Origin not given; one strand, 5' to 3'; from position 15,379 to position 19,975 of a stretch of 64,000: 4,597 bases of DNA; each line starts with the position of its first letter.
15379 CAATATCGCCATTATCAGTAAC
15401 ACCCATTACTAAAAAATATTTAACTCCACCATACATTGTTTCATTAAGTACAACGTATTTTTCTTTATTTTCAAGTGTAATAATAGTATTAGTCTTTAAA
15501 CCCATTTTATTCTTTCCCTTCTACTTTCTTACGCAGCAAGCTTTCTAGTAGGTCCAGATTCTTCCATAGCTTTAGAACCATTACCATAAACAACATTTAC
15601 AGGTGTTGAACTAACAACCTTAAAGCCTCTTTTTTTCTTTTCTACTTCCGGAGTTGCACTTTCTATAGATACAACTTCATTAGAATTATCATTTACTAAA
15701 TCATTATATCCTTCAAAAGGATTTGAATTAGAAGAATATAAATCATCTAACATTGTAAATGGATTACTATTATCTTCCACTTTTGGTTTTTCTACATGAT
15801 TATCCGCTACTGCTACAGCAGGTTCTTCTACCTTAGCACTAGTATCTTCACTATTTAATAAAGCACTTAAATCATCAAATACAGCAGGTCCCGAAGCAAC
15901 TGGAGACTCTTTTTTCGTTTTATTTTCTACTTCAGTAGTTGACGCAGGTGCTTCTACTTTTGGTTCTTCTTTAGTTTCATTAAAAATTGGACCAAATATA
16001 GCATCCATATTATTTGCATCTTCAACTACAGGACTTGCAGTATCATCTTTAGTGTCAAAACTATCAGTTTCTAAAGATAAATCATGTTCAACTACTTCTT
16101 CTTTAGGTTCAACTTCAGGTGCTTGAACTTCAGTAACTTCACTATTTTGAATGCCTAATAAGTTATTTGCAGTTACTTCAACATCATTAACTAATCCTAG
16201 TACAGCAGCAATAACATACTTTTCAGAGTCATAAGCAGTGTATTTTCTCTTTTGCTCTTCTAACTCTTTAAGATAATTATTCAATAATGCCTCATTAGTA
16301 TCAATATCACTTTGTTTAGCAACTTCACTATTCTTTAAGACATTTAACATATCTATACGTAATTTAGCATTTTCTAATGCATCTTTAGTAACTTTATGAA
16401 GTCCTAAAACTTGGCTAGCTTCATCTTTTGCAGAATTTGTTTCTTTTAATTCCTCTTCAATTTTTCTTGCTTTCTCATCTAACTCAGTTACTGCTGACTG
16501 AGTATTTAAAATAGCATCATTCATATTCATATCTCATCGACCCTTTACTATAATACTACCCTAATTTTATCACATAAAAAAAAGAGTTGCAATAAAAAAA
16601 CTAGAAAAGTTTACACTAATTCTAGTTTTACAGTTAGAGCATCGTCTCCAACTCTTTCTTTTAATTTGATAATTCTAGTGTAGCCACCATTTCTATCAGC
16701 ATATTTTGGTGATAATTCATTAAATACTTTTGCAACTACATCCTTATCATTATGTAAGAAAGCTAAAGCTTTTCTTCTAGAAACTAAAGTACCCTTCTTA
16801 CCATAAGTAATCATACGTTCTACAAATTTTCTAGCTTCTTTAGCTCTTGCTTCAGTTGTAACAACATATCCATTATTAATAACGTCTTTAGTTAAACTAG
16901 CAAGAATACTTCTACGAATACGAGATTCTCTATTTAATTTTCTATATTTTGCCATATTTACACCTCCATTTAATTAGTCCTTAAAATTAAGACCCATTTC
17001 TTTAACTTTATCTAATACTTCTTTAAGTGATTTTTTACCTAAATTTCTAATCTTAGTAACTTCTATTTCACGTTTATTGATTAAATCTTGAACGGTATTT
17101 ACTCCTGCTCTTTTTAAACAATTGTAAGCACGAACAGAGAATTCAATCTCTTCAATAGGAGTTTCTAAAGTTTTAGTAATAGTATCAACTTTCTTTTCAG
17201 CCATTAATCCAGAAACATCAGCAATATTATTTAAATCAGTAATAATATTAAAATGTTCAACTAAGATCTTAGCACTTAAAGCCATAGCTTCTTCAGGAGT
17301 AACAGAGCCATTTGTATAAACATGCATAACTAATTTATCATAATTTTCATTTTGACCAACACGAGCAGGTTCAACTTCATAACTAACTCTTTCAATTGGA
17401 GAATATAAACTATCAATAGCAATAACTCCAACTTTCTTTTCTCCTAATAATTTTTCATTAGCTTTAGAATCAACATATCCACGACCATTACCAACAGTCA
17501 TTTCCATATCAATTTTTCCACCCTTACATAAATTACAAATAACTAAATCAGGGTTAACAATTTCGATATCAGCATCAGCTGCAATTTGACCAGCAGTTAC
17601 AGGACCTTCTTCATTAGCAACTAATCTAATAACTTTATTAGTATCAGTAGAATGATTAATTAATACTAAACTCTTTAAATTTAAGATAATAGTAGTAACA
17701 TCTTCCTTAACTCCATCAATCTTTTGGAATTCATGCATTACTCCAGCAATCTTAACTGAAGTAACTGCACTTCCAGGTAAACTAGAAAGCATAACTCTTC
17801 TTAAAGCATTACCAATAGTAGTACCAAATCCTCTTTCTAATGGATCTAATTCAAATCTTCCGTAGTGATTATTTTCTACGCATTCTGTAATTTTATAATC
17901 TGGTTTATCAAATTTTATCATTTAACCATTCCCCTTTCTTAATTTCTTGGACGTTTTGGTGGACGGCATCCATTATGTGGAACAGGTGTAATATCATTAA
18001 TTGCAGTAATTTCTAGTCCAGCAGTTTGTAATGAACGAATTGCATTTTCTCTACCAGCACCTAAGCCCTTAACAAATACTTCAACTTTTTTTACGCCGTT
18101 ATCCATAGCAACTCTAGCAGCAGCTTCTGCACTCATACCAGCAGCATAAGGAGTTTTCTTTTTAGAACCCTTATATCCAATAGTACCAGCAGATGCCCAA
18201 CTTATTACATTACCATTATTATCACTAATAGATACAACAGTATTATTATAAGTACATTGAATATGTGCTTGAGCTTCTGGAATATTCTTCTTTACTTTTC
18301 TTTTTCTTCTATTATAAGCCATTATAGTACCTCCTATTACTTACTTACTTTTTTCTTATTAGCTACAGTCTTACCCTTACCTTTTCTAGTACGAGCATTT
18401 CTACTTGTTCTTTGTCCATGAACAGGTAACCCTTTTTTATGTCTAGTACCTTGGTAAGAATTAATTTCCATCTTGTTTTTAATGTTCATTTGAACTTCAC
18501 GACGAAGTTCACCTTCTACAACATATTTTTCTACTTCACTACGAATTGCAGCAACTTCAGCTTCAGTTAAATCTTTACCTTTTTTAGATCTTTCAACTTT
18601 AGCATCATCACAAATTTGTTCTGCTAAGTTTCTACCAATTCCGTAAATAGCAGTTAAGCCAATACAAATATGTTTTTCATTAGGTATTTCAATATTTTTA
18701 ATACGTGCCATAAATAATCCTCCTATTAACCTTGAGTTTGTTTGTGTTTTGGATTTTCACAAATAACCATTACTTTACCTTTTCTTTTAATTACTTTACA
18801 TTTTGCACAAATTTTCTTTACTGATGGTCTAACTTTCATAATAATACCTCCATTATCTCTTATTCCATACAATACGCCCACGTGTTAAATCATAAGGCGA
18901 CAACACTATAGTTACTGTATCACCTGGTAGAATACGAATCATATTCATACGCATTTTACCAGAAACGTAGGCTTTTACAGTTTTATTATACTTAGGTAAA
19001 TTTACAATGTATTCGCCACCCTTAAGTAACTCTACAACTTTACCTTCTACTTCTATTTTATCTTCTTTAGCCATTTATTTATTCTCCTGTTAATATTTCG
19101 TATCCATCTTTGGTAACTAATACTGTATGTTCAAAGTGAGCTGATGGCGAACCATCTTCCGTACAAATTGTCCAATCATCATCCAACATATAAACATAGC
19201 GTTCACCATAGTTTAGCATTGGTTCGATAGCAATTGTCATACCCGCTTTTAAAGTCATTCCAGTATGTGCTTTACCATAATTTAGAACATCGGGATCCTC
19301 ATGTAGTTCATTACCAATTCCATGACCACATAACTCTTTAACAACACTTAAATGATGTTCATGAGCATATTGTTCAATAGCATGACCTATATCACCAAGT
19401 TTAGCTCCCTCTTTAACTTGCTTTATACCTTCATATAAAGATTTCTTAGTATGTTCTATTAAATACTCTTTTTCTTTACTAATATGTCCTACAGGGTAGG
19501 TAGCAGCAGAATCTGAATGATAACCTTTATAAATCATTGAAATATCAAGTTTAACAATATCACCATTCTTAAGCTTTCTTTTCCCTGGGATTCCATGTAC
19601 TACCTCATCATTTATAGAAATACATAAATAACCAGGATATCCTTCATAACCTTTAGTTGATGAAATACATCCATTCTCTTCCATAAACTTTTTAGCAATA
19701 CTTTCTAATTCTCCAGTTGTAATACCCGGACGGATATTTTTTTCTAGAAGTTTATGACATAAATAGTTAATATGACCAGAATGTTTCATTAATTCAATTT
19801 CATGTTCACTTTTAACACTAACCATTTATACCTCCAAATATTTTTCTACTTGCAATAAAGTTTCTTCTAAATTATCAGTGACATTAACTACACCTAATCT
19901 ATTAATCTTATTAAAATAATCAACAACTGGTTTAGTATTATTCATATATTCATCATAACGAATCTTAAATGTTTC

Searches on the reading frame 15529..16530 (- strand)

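Call 8: search_protein_families(library=pfam, proteins=[window:15529-16530:-], max_evalue=0.1)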
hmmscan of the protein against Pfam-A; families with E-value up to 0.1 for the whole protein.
window:15529-16530:- (333 aa): 0 families

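Call 10: search_protein_families(library=ncbifam, proteins=[window:15529-16530:-], max_evalue=0.1)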
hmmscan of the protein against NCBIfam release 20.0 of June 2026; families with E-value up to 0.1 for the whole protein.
window:15529-16530:- (333 aa): 2 families
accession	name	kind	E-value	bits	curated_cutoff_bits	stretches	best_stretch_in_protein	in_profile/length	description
NF006611.0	PRK09173.1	equivalog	0.01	15.9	195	1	14-113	28-125/159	F0F1 ATP synthase subunit B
NF010549.0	PRK13942.1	equivalog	0.065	12.7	282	0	282-330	101-149/215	protein-L-isoaspartate O-methyltransferase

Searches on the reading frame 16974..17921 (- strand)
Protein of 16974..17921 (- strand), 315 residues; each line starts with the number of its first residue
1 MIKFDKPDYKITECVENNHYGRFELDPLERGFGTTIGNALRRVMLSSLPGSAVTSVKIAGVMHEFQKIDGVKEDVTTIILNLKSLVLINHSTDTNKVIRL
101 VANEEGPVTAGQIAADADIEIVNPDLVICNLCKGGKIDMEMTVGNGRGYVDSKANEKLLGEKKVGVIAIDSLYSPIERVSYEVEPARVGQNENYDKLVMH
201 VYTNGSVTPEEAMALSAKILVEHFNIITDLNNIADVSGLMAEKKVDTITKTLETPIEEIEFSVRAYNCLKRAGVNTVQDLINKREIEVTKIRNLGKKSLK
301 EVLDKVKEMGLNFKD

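Call 56: search_protein_families(library=pfam, proteins=[window:16974-17921:-], max_evalue=0.001)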
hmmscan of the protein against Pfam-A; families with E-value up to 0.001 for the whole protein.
window:16974-17921:- (315 aa): 3 families
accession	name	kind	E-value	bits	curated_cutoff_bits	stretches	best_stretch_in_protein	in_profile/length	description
PF01000.31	RNA_pol_A_bac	-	1.8e-32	112.5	33.9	1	56-174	1-119/119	RNA polymerase Rpb3/RpoA insert domain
PF01193.29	RNA_pol_L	-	7.8e-24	83.6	24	1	27-224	2-74/74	RNA polymerase Rpb3/Rpb11 dimerisation domain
PF03118.21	RNA_pol_A_CTD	-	1.1e-23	83.1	23.8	1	246-308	5-67/67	Bacterial RNA polymerase, alpha chain C terminal domain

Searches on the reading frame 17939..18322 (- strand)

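Call 56: search_protein_families(library=pfam, proteins=[window:17939-18322:-], max_evalue=0.001)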
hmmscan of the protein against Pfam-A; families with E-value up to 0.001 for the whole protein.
window:17939-18322:- (127 aa): 1 family
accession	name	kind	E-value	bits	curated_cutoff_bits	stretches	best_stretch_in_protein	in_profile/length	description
PF00411.24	Ribosomal_S11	-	1.3e-42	145.1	25.1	1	19-126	3-110/110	Ribosomal protein S11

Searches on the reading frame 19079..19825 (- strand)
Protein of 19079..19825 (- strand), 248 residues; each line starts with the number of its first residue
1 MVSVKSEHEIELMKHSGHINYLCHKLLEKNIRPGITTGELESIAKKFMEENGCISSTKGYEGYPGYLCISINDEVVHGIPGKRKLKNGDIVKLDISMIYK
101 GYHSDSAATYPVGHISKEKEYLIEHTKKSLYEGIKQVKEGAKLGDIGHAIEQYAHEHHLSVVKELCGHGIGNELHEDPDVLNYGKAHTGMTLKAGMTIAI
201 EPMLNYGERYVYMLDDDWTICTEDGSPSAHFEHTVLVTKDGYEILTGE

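Call 56: search_protein_families(library=pfam, proteins=[window:19079-19825:-], max_evalue=0.001)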
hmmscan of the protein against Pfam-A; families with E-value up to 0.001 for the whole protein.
window:19079-19825:- (248 aa): 1 family
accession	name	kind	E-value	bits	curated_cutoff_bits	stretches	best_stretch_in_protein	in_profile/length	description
PF00557.29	Peptidase_M24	-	2.2e-51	175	23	1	11-239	1-208/208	Metallopeptidase family M24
